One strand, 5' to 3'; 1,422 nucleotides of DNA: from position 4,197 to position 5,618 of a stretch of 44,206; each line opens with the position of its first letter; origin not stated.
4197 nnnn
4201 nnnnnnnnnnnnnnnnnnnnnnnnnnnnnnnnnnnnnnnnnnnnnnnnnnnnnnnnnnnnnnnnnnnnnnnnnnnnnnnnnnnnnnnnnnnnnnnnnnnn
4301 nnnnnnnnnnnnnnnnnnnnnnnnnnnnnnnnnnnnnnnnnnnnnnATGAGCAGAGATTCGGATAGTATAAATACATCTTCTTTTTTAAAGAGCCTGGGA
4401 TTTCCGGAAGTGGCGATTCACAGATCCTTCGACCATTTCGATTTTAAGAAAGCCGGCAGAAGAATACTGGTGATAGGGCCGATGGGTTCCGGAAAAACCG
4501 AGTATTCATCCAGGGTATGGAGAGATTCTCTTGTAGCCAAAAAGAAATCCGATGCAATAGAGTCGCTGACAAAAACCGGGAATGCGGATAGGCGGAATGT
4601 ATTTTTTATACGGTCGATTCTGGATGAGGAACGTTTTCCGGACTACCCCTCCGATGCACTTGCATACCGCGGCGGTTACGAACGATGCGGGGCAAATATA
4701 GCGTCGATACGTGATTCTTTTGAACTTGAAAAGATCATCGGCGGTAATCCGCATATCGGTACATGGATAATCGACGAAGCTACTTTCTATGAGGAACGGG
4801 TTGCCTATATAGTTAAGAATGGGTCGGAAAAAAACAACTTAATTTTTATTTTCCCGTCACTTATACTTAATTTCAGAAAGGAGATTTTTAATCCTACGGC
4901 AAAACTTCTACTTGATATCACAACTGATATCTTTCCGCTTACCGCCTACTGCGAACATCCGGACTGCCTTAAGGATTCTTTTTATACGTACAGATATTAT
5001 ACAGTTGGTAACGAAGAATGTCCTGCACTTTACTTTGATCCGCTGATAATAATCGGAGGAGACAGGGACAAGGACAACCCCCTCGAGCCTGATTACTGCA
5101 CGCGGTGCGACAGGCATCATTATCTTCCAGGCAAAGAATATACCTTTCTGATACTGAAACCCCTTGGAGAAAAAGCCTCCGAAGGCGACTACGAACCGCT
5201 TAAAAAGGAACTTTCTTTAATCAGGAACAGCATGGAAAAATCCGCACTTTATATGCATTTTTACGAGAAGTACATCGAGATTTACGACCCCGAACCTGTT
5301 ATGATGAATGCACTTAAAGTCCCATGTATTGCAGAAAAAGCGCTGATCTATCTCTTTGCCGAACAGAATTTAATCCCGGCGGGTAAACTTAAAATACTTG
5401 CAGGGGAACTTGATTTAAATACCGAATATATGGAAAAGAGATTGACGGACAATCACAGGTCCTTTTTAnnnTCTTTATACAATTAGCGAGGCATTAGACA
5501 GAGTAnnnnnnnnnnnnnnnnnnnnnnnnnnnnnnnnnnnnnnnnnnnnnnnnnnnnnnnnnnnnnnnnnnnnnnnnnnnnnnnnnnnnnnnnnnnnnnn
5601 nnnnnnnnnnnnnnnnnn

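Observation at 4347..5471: Divergent TK1-like thymidine kinase with an insertion and a 120-aa C-terminal extension, translationally coupled to an RND exporter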

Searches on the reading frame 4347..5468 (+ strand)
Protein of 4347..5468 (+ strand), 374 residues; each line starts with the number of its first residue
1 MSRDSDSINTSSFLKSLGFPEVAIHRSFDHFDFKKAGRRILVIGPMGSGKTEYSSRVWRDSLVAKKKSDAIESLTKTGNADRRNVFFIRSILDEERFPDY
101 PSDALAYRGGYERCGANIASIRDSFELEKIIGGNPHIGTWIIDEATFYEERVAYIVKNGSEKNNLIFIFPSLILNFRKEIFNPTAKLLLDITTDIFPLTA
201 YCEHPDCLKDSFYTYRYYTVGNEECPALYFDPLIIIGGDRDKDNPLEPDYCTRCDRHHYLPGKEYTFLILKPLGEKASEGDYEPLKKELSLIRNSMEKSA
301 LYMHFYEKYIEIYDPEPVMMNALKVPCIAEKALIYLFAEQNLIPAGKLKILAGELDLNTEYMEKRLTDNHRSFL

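Call 3: search_protein_families(library=pfam, proteins=[window:4347-5468:+], max_evalue=1)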
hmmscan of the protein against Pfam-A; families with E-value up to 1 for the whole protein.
window:4347-5468:+ (374 aa): 1 family
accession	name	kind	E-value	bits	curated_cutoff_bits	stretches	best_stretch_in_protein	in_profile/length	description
PF00265.24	TK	-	2.4e-06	28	20.6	1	137-239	78-165/176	Thymidine kinase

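Call 4: search_protein_families(library=ncbifam, proteins=[window:4347-5468:+], max_evalue=1)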
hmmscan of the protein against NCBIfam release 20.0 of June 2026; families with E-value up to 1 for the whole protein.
window:4347-5468:+ (374 aa): 2 families
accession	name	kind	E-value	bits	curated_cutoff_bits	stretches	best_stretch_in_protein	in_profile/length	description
NF003296.0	PRK04296.1-1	equivalog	2.7e-08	34.1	183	1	138-263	83-192/195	thymidine kinase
NF041017.1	DNA_import_CedB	equivalog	0.17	10.4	700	1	38-53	276-291/590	DNA import protein CedB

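Call 5: search_solved_structures(query=window:4347-5468:+, max_evalue=10, show_alignments=3)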
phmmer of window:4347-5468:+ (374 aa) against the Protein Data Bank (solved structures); distinct sequences matched with E-value up to 10: 9.
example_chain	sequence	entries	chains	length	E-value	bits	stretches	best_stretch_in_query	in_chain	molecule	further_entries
1xx6_A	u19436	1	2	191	0.0003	23.2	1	120-239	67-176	Thymidine kinase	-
2b8t_A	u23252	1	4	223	0.00035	23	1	139-265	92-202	Thymidine kinase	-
2uz3_A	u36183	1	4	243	0.00037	22.9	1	139-265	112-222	THYMIDINE KINASE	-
3e2i_A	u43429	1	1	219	0.00041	22.7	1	139-259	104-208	Thymidine kinase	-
8y7w_A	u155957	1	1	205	0.00042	22.7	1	139-259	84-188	Thymidine kinase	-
6z2i_A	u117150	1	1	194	0.7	12.1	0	29-78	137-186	de novo designed TIM barrel DeNovoTIM6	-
7osv_A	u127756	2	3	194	0.85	11.8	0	29-75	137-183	DeNovoTIM6-SB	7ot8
6oid_A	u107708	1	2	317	0.96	11.7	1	123-159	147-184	Protein-ribulosamine 3-kinase, chloroplastic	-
1gam_A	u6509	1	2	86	1.7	10.8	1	107-162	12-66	GAMMA B CRYSTALLIN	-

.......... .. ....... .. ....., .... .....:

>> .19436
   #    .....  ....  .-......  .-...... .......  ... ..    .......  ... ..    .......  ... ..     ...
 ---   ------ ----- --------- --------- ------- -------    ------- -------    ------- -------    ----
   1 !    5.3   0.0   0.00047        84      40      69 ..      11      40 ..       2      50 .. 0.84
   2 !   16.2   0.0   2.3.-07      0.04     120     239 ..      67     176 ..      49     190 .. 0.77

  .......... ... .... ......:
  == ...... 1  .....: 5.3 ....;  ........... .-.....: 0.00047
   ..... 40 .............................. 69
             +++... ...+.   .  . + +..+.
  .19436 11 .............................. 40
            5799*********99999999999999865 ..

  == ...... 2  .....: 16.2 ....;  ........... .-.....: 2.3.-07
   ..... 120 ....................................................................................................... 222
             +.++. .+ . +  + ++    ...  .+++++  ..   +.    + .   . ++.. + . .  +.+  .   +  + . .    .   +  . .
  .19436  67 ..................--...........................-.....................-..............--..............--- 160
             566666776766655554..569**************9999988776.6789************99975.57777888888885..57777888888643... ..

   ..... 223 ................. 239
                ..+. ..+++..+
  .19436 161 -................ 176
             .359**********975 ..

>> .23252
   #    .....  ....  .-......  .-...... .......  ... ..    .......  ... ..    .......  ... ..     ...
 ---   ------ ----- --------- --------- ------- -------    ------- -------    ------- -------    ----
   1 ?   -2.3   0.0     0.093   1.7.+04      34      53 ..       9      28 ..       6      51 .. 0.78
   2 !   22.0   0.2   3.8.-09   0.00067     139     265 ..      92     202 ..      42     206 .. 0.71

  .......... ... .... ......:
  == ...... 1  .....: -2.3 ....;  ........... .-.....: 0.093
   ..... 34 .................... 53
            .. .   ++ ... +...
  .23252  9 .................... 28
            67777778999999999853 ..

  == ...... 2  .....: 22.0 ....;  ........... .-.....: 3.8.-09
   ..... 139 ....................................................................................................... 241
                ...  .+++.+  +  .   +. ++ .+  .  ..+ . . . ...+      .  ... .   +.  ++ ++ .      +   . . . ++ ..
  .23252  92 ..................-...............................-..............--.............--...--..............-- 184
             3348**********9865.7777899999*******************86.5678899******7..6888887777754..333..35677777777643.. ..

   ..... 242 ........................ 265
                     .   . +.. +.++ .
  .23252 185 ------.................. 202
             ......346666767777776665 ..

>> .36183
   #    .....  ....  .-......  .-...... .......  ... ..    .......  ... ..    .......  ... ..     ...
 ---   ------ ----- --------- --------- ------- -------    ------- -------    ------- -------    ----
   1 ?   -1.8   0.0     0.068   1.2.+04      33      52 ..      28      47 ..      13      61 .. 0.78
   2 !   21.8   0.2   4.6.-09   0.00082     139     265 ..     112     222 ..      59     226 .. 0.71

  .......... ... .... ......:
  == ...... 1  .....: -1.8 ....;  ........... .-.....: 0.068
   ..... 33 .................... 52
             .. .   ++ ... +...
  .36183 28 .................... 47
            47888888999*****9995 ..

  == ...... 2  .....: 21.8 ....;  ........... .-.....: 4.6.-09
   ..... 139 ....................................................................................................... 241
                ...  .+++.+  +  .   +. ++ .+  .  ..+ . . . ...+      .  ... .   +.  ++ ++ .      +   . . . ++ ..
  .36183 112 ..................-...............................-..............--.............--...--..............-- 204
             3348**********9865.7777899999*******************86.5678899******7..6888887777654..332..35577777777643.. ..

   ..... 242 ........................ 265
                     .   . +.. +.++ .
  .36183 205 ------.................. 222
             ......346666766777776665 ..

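Call 6: find_homologous_proteins(query=window:4347-5468:+, max_evalue=0.001)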
Query window:4347-5468:+ (374 aa): 1745 proteins with E <= 0.001 among 4792 candidates; the best 120 are listed.
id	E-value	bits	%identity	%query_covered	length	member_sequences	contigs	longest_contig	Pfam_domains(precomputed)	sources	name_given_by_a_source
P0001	7.3e-255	863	100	100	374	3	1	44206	PF00265.25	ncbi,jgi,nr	ncbi:MAG: thymidine kinase [Spirochaetes bacterium]|nr:thymidine kinase [Spirochaetota bacterium]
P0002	1.3e-214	730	84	100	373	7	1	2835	PF00265.25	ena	-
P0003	6.1e-186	636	73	100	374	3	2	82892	PF00265.25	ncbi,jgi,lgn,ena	-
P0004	6.5e-180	616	73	98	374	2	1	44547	PF00265.25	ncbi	-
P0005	1.7e-177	608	71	99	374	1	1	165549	PF00265.25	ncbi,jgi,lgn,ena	-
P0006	5.8e-174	597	68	99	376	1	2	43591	PF00265.25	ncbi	ncbi:MAG: thymidine kinase [Spirochaetia bacterium]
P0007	6.2e-173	593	70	97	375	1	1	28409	PF00265.25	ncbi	-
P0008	7.0e-172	590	70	97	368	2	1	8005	PF00265.25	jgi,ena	-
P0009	8.9e-172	589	66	100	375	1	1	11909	PF00265.25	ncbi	ncbi:MAG: thymidine kinase [Spirochaetota bacterium]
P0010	1.3e-171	589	67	100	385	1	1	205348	PF00265.25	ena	-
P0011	1.9e-171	588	69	97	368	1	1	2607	PF00265.25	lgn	-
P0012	1.1e-170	586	66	100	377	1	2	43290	PF00265.25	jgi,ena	-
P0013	1.4e-170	586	66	98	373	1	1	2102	PF00265.25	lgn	-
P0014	2.6e-170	585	67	99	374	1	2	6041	PF00265.25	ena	-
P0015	2.7e-170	585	67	99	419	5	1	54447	PF00265.25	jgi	jgi:thymidine kinase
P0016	2.9e-170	584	67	97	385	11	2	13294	PF00265.25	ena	-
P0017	4.1e-170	584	67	97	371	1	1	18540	PF00265.25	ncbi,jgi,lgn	jgi:thymidine kinase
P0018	6.4e-170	583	67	97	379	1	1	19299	PF00265.25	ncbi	-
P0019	8.4e-170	583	67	97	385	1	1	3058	PF00265.25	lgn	-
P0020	1.8e-169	582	68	97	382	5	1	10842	PF00265.25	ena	-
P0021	3.6e-169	581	68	97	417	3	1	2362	PF00265.25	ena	-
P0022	7.1e-169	580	69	97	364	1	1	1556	PF00265.25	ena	-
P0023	8.2e-169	580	66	99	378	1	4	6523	PF00265.25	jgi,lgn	-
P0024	9.4e-169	579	67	97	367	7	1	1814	PF00265.25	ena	-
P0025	9.7e-169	579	67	97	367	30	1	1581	PF00265.25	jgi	jgi:thymidine kinase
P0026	9.9e-169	579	70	97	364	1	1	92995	PF00265.25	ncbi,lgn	-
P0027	1.0e-168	579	67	97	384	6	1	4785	PF00265.25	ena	-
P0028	1.7e-168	579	68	97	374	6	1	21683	PF00265.25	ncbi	-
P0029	4.1e-168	577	66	100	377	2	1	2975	PF00265.25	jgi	jgi:thymidine kinase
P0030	5.6e-168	577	66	97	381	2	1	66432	PF00265.25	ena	-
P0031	1.3e-167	576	66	99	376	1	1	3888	PF00265.25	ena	-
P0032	2.1e-167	575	67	98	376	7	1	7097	PF00265.25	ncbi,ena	-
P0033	3.0e-167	575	67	99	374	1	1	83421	PF00265.25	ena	-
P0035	8.0e-167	573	63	99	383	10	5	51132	PF00265.25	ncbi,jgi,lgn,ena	jgi:thymidine kinase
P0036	8.4e-167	573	66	97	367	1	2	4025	PF00265.25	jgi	jgi:thymidine kinase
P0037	9.0e-167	573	65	97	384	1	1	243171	PF00265.25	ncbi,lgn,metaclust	metaclust:status=active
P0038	1.7e-166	572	66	97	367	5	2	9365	PF00265.25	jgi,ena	-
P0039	3.8e-166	571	66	97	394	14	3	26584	PF00265.25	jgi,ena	jgi:thymidine kinase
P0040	4.1e-166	571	67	97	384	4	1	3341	PF00265.25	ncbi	-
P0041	4.2e-166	571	64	99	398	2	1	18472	PF00265.25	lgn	-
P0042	4.4e-166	571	65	97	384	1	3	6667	PF00265.25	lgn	-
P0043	4.6e-166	571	66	99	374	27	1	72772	PF00265.25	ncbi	-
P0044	6.0e-166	570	66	99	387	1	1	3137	PF00265.25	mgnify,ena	mgnify:CR=1 FL=1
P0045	9.2e-166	570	66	97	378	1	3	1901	PF00265.25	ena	-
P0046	9.5e-166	570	65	98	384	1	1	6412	PF00265.25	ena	-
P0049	1.2e-165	569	67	96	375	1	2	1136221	-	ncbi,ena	-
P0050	1.7e-165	569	65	97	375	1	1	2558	PF00265.25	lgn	-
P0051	2.6e-165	568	66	97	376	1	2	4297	PF00265.25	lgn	-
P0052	2.7e-165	568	66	97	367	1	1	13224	PF00265.25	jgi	jgi:thymidine kinase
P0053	4.8e-165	567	66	97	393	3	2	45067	PF00265.25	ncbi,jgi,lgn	-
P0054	6.0e-165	567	65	97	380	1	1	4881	PF00265.25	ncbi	-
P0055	7.1e-165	567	66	97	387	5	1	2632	PF00265.25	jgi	jgi:thymidine kinase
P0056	8.9e-165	566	64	99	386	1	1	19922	PF00265.25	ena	-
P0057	9.9e-165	566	66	97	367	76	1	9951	PF00265.25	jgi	jgi:thymidine kinase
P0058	1.3e-164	566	66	99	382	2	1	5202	PF00265.25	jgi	-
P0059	1.4e-164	566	64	99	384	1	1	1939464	PF00265.25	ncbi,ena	-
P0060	2.8e-164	565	67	99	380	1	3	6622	PF00265.25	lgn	-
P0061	2.8e-164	565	65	99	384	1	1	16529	PF00265.25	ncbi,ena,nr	ncbi:MAG TPA: thymidine kinase [Spirochaetia bacterium]|nr:thymidine kinase [Spirochaetia bacterium]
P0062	2.9e-164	565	65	100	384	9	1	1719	PF00265.25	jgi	jgi:thymidine kinase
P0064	3.1e-164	565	66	96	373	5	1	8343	PF00265.25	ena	-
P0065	3.4e-164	564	66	97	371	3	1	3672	PF00265.25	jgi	-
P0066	4.1e-164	564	66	97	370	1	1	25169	PF00265.25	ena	-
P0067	4.4e-164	564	65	99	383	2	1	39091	PF00265.25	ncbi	-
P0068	5.6e-164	564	66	97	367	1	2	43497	PF00265.25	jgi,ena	-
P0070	6.4e-164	564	65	99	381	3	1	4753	PF00265.25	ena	-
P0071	9.9e-164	563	66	97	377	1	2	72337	PF00265.25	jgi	jgi:thymidine kinase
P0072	1.0e-163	563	66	99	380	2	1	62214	PF00265.25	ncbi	-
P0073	1.3e-163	563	65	98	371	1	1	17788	PF00265.25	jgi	jgi:thymidine kinase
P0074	1.4e-163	562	65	99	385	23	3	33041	PF00265.25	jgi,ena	-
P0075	1.8e-163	562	66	96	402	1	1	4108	PF00265.25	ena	-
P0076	2.4e-163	562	64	99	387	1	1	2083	PF00265.25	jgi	jgi:thymidine kinase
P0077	2.9e-163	561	65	97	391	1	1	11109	PF00265.25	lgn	-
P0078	2.9e-163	561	65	97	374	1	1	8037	PF00265.25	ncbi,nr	ncbi:MAG: thymidine kinase [Spirochaetales bacterium]|nr:MAG: thymidine kinase [Spirochaetales bacte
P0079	3.7e-163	561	66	97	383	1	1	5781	PF00265.25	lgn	-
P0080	3.9e-163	561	65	97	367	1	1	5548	PF00265.25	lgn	-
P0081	4.6e-163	561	67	97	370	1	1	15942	PF00265.25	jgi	jgi:thymidine kinase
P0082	4.7e-163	561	66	97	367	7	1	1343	PF00265.25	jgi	jgi:thymidine kinase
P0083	4.9e-163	561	66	97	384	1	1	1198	PF00265.25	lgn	-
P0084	6.3e-163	560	67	97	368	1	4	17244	PF00265.25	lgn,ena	-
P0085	7.0e-163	560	64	97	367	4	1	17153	PF00265.25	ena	-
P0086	7.1e-163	560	66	99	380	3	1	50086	PF00265.25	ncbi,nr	ncbi:MAG: thymidine kinase [Spirochaetia bacterium]|nr:thymidine kinase [Spirochaetia bacterium]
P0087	7.3e-163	560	67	97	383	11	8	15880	PF00265.25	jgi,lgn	jgi:thymidine kinase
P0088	7.5e-163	560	64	99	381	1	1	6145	PF00265.25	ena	-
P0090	8.7e-163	560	66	97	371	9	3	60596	PF00265.25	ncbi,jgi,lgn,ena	jgi:thymidine kinase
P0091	1.1e-162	559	63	98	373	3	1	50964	PF00265.25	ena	-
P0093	1.2e-162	559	67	97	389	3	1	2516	PF00265.25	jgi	-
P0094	1.2e-162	559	65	98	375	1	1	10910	PF00265.25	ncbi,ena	-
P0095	1.3e-162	559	66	99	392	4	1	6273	PF00265.25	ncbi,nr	ncbi:MAG: thymidine kinase [Spirochaetota bacterium]|nr:thymidine kinase [Spirochaetota bacterium]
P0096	1.3e-162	559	67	97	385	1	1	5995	PF00265.25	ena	-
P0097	1.4e-162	559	65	97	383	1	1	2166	PF00265.25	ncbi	ncbi:thymidine kinase [Salinispira pacifica]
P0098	1.5e-162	559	66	97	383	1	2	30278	PF00265.25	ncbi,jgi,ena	jgi:thymidine kinase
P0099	1.6e-162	559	66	99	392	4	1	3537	PF00265.25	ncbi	-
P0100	1.7e-162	559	65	97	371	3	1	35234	PF00265.25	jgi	jgi:thymidine kinase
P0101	1.8e-162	559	65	97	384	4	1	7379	PF00265.25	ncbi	-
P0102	2.2e-162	559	66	97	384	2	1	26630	PF00265.25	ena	-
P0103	2.4e-162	558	66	97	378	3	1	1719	PF00265.25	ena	-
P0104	2.5e-162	558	65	98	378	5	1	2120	PF00265.25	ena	-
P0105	2.7e-162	558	65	97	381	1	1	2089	PF00265.25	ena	-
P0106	3.0e-162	558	65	97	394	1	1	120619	PF00265.25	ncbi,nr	ncbi:MAG: thymidine kinase [Spirochaetales bacterium]|nr:thymidine kinase [Spirochaetales bacterium]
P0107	3.1e-162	558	65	99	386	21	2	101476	PF00265.25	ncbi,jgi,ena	-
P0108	4.2e-162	558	65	99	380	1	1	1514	PF00265.25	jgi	jgi:thymidine kinase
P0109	4.4e-162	558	65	97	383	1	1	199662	PF00265.25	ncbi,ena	-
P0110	4.5e-162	558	64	99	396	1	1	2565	PF00265.25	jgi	jgi:thymidine kinase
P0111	4.7e-162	557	65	98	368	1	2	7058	PF00265.25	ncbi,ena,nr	ncbi:MAG TPA: thymidine kinase [Spirochaetia bacterium]|nr:thymidine kinase [Spirochaetia bacterium]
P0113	5.4e-162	557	66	99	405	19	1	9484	PF00265.25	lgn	-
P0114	5.7e-162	557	66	99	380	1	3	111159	PF00265.25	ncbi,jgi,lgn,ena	-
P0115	6.5e-162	557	61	99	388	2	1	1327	PF00265.25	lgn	-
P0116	6.9e-162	557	65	99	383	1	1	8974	PF00265.25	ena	-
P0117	7.0e-162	557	66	97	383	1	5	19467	PF00265.25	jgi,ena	-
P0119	7.5e-162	557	65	97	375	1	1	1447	PF00265.25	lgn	-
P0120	7.6e-162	557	65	99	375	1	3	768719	PF00265.25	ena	-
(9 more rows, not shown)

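Call 10: search_solved_structures(query=A1, max_evalue=1, show_alignments=4)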
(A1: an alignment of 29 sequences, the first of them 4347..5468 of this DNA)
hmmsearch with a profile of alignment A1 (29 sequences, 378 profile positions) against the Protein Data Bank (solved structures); distinct sequences matched with E-value up to 1: 8.
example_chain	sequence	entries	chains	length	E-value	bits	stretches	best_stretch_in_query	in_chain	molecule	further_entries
1xx6_A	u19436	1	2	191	1.2e-05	27.7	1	117-241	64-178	Thymidine kinase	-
8y7w_A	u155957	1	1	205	1.3e-05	27.5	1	114-259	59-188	Thymidine kinase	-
3e2i_A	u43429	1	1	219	1.6e-05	27.2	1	114-259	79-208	Thymidine kinase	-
2b8t_A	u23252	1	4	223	3.9e-05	25.9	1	128-265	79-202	Thymidine kinase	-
2uz3_A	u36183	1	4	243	4.7e-05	25.7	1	128-265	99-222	THYMIDINE KINASE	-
2j87_A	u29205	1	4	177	0.0016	20.7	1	124-216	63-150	THYMIDINE KINASE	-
9k6k_A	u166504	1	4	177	0.12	14.5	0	127-217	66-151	Thymidine kinase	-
4uxj_A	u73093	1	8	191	0.13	14.4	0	30-83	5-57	THYMIDINE KINASE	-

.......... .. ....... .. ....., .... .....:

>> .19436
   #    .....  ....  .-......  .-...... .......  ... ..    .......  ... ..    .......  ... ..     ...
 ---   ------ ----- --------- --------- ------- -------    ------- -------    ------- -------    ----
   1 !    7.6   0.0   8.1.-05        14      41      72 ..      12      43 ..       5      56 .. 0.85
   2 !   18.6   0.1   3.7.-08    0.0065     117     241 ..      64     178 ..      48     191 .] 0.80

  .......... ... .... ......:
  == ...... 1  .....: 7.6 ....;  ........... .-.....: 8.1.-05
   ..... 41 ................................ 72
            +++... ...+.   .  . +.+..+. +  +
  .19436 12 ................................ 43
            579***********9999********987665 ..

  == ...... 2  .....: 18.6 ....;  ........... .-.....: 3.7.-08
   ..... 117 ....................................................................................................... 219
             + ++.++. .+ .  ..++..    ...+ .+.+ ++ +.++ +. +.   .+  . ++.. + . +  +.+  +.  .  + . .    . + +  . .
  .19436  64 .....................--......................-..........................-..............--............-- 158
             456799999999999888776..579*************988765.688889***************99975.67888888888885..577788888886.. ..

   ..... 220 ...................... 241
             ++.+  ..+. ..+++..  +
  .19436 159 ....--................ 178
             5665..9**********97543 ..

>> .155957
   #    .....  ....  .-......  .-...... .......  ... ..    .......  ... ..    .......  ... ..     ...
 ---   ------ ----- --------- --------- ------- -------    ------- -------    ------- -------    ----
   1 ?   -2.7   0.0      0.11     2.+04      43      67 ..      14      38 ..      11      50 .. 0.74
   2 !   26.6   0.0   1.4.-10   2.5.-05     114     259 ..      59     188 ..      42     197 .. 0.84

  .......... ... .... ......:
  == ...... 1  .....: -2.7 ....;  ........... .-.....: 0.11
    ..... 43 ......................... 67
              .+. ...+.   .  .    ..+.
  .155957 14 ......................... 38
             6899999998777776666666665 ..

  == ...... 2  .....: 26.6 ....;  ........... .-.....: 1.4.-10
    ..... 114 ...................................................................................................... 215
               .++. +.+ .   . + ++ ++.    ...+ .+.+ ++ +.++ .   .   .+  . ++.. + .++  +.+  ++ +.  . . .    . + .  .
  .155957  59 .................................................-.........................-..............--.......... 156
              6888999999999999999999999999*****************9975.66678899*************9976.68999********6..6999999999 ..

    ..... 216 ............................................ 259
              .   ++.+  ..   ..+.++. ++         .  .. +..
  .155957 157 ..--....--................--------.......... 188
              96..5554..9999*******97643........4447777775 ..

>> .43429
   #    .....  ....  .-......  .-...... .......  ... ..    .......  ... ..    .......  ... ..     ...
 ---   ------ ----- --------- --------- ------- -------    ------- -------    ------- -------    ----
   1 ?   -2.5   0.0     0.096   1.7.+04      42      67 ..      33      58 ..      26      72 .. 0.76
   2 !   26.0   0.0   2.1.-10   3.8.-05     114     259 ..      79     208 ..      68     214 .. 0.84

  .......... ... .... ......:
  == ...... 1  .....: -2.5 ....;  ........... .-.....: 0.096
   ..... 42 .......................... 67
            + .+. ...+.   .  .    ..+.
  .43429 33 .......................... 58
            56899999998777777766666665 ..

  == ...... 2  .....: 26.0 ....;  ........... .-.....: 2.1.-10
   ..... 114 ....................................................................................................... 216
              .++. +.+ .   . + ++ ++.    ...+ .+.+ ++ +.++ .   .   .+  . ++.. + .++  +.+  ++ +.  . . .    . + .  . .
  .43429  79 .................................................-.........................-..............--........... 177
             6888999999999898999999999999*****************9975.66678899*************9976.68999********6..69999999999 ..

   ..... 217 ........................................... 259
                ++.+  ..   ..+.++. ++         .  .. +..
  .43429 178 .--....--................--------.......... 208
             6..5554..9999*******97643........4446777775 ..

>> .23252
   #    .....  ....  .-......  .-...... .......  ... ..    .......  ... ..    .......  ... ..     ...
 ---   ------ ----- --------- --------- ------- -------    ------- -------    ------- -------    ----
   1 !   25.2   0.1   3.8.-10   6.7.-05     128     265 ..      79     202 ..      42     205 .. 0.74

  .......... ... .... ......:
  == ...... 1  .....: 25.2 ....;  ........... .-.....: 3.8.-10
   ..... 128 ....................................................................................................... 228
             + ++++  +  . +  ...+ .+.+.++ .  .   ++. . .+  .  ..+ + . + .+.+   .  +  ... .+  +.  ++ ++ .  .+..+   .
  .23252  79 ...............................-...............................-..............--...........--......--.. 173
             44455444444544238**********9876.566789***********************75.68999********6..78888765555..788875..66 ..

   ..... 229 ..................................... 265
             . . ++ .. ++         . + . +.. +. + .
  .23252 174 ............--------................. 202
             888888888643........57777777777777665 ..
